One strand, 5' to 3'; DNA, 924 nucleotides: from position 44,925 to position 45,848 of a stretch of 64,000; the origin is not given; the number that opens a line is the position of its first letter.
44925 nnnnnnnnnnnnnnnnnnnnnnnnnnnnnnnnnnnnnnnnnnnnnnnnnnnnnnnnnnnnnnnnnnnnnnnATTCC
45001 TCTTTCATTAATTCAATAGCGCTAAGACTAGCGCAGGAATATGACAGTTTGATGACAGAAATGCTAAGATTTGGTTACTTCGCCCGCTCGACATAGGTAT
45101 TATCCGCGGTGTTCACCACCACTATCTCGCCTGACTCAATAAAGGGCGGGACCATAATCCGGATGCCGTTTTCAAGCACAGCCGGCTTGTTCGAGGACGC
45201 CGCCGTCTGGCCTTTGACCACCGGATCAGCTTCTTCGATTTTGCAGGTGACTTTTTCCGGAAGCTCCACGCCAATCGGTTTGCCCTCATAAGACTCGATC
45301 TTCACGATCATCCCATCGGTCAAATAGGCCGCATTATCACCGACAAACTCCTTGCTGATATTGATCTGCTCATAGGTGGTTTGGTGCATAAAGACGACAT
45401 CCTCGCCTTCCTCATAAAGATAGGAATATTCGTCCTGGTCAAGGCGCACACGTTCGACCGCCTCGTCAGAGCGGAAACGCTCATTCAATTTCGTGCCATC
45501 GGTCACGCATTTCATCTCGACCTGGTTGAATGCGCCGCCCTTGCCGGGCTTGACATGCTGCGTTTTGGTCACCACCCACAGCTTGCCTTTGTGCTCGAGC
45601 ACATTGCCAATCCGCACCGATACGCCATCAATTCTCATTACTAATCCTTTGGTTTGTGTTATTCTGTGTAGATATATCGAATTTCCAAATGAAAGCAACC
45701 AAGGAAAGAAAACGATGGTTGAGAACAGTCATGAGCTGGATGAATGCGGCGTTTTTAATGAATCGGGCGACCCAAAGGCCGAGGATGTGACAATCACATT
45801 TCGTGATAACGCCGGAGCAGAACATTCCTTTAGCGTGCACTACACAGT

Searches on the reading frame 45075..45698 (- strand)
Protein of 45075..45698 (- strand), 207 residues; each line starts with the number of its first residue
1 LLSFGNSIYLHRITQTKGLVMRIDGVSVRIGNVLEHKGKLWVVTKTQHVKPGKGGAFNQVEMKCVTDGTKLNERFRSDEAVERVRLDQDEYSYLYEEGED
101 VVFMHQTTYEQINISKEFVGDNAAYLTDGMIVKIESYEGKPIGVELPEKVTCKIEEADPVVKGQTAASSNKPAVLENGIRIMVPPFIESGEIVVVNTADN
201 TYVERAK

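Call 58: search_protein_families(library=pfam, proteins=[window:45075-45698:-], max_evalue=0.001)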
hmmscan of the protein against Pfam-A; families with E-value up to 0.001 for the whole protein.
window:45075-45698:- (207 aa): 3 families
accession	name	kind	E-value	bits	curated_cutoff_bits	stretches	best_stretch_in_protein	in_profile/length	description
PF09285.17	Elong-fact-P_C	-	9.1e-24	83.4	25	1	150-205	1-56/56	Elongation factor P, C-terminal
PF01132.26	EFP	-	3.3e-21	75.4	27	1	90-142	2-54/54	Elongation factor P (EF-P) OB domain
PF08207.18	EFP_N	-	6e-21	74.7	23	1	28-81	5-58/58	Elongation factor P (EF-P) KOW-like domain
